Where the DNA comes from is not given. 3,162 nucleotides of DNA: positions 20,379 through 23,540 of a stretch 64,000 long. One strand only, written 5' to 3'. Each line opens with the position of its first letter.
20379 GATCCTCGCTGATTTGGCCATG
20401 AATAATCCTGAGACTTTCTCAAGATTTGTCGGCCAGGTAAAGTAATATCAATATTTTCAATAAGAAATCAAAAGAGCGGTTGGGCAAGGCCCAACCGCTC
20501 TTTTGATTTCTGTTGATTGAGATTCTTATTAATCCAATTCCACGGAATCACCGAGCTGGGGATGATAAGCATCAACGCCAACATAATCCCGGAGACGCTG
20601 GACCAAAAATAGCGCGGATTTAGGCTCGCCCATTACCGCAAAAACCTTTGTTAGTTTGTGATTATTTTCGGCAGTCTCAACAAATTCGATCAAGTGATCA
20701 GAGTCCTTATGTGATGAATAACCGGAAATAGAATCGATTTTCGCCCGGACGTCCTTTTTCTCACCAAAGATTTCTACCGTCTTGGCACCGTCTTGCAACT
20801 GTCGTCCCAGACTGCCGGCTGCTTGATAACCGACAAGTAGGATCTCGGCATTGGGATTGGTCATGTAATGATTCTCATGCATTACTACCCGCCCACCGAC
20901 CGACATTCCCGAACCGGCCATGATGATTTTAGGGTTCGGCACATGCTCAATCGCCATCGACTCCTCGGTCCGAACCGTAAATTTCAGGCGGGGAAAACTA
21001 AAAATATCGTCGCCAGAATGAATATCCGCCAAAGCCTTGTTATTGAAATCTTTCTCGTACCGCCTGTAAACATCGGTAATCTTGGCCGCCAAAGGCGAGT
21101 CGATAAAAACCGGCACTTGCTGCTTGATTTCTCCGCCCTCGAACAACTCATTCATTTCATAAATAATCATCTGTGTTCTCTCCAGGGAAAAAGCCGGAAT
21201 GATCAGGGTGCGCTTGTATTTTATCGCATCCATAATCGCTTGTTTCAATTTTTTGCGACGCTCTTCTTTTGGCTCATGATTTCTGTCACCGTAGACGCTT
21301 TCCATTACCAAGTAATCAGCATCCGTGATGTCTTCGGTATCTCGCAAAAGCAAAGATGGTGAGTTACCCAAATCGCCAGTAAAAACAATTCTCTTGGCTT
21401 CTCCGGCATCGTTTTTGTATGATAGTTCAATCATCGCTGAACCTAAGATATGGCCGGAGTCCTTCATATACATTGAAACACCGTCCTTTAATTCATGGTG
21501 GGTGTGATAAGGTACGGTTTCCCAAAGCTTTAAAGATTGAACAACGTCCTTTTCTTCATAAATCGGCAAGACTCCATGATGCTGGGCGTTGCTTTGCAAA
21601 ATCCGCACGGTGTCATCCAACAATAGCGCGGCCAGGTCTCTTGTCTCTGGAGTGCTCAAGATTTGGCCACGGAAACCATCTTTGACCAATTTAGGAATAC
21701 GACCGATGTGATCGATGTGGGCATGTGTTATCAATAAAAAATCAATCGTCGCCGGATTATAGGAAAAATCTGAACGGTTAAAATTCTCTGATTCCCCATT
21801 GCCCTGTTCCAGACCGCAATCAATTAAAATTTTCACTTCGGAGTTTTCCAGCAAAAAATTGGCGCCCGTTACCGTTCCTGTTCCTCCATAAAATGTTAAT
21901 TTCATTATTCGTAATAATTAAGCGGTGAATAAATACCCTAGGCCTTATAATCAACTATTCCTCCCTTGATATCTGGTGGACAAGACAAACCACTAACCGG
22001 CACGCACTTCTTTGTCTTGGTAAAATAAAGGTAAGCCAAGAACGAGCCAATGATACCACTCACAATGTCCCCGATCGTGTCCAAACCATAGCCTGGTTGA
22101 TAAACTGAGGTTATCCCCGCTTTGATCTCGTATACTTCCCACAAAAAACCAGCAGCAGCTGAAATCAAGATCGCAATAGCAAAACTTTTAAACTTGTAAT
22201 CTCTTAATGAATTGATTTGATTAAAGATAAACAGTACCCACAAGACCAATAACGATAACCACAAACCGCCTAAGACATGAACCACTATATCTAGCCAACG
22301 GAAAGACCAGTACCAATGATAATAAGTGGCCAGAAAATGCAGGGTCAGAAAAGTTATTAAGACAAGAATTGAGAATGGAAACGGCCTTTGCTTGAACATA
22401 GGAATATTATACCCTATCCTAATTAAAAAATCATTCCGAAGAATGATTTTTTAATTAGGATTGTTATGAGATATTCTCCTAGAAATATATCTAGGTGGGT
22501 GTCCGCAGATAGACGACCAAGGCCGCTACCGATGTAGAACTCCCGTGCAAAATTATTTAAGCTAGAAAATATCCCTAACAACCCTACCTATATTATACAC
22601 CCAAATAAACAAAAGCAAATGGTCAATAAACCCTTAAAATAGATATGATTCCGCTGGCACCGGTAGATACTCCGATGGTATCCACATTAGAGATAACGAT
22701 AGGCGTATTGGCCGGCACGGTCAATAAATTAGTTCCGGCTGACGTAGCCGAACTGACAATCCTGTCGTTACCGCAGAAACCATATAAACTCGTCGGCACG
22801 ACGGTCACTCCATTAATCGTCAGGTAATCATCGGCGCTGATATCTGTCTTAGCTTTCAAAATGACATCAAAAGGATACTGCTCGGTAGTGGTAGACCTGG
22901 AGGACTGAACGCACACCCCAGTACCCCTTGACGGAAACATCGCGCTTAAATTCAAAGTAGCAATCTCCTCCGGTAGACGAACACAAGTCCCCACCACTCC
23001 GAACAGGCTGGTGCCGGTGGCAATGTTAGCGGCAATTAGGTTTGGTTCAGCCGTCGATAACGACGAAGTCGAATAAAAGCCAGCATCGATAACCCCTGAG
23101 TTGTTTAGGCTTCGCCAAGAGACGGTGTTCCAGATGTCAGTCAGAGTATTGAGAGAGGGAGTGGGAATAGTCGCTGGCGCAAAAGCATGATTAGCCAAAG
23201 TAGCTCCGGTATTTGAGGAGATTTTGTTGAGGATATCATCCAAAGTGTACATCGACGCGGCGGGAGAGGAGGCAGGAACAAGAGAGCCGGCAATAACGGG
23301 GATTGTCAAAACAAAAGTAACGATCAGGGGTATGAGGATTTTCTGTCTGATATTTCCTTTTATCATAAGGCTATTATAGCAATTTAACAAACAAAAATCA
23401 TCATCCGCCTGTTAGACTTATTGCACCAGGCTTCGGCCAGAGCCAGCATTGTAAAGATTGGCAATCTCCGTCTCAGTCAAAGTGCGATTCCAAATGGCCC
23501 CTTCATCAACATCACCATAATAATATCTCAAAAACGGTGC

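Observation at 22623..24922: Three tandem secreted paralogs sharing an N-terminal module with divergent C-terminal domains (one LamG-like)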

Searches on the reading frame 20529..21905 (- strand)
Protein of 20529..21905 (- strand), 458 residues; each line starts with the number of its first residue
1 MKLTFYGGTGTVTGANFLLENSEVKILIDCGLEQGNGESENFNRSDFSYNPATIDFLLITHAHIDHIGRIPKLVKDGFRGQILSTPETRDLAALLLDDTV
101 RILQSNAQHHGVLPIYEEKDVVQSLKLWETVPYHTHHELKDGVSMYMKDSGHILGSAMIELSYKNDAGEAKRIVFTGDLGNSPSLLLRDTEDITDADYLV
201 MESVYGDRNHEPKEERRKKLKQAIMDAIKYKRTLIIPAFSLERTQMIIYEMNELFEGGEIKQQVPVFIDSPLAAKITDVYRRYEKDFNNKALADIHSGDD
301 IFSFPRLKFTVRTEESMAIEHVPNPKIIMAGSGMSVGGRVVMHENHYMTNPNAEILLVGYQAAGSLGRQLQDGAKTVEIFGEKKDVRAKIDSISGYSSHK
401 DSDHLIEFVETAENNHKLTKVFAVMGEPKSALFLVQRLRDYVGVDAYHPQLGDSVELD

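Call 8: search_protein_families(library=pfam, proteins=[window:20529-21905:-], max_evalue=0.1)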
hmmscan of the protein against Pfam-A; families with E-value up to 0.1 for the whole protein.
window:20529-21905:- (458 aa): 7 families
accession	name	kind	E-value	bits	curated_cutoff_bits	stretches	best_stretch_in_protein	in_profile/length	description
PF10996.14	Beta-Casp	-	4.8e-30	105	27.7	1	244-370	1-120/120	Beta-Casp domain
PF00753.33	Lactamase_B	-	3.6e-11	43.8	22.7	1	17-148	9-140/196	Metallo-beta-lactamase superfamily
PF16661.11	Lactamase_B_6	-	2e-09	37.6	27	1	18-164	1-152/193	Metallo-beta-lactamase superfamily domain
PF07521.17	RMMBL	-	2.4e-08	34.3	21.6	1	385-449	3-63/63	Zn-dependent metallo-hydrolase RNA specificity domain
PF12706.13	Lactamase_B_2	-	1.1e-07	32.1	27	1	26-202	3-163/200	Beta-lactamase superfamily domain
PF13483.12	Lactamase_B_3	-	0.013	16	24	1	14-67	7-50/160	Beta-lactamase superfamily domain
PF23023.1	Anti-Pycsar_Apyc1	-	0.019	14.9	50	1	16-158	22-152/250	Anti-Pycsar protein Apyc1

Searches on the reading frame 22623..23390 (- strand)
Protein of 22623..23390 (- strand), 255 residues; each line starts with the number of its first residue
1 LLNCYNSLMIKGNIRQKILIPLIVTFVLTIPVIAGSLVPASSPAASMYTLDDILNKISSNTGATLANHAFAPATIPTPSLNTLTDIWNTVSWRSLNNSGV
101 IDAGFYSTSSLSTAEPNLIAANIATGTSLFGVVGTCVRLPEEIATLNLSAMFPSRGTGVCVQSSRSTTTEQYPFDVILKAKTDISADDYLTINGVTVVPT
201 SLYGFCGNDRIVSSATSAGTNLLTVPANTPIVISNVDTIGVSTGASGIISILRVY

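Call 8: search_protein_families(library=pfam, proteins=[window:22623-23390:-], max_evalue=0.1)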
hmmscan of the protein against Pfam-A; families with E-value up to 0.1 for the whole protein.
window:22623-23390:- (255 aa): 0 families

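Call 22: search_protein_families(library=ncbifam, proteins=[window:22623-23366:-], max_evalue=1)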
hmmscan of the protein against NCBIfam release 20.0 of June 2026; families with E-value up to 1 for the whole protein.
window:22623-23366:- (247 aa): 0 families

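Call 23: search_protein_families(library=phrogs, proteins=[window:22623-23366:-], max_evalue=1)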
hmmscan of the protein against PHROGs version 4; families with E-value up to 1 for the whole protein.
window:22623-23366:- (247 aa): 1 family
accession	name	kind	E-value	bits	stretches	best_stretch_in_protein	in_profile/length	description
phrog_28171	-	unknown function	8.3e-05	22.4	1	95-130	330-366/476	-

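Call 62: predict_structure(alignment_id=A6)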
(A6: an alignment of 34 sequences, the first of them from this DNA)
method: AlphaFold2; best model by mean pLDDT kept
length: 247 residues; sequences in the alignment: 34
mean_pLDDT: 60.4   pTM: 0.31
mean pLDDT of the five models: 60.4, 57.2, 54.2, 53.6, 53.5
residues with pLDDT >= 90: 5; 70-90: 54; 50-70: 133; < 50: 55
segments of 3 or more residues with pLDDT < 50: 66-69, 145-155, 191-206, 228-240, 242-247
pLDDT, mean of each block of 10 residues (from residue 1): 70 89 65 64 70 59 50 63 72 66 54 80 81 63 46 47 67 55 56 32 46 68 58 39 45
secondary structure, 60 per line:
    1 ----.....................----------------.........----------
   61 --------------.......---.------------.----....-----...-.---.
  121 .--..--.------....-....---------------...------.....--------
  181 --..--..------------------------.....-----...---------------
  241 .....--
elements in order: H5-25 H42-50 H75-81 H103-106 E135-138 H140-143 E159-161 E168-172 E213-217 E223-225 E241-245

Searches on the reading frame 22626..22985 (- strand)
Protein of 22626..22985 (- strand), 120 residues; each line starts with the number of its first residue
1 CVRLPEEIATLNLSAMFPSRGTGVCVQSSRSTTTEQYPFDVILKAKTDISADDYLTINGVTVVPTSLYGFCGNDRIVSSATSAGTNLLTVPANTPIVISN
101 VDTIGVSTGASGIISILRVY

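Call 50: find_homologous_proteins(query=window:22626-22985:-, max_evalue=0.01)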
Query seq(120 aa) (120 aa): 1 proteins with E <= 0.01 among 9 candidates.
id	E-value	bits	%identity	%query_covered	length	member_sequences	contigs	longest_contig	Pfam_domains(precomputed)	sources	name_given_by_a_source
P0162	1.0e-41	160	72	90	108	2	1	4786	-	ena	-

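Call 110: find_homologous_proteins(query=A11, max_evalue=0.01)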
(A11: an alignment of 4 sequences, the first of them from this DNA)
Query A11 (4 sequences) (120 aa, profile of the alignment): 2 proteins with E <= 0.01 among 992 candidates.
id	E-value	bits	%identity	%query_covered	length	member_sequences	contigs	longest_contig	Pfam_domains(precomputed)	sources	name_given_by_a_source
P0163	3.5e-63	229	71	98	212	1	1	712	PF01797.22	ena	-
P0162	1.3e-57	211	72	90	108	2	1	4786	-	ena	-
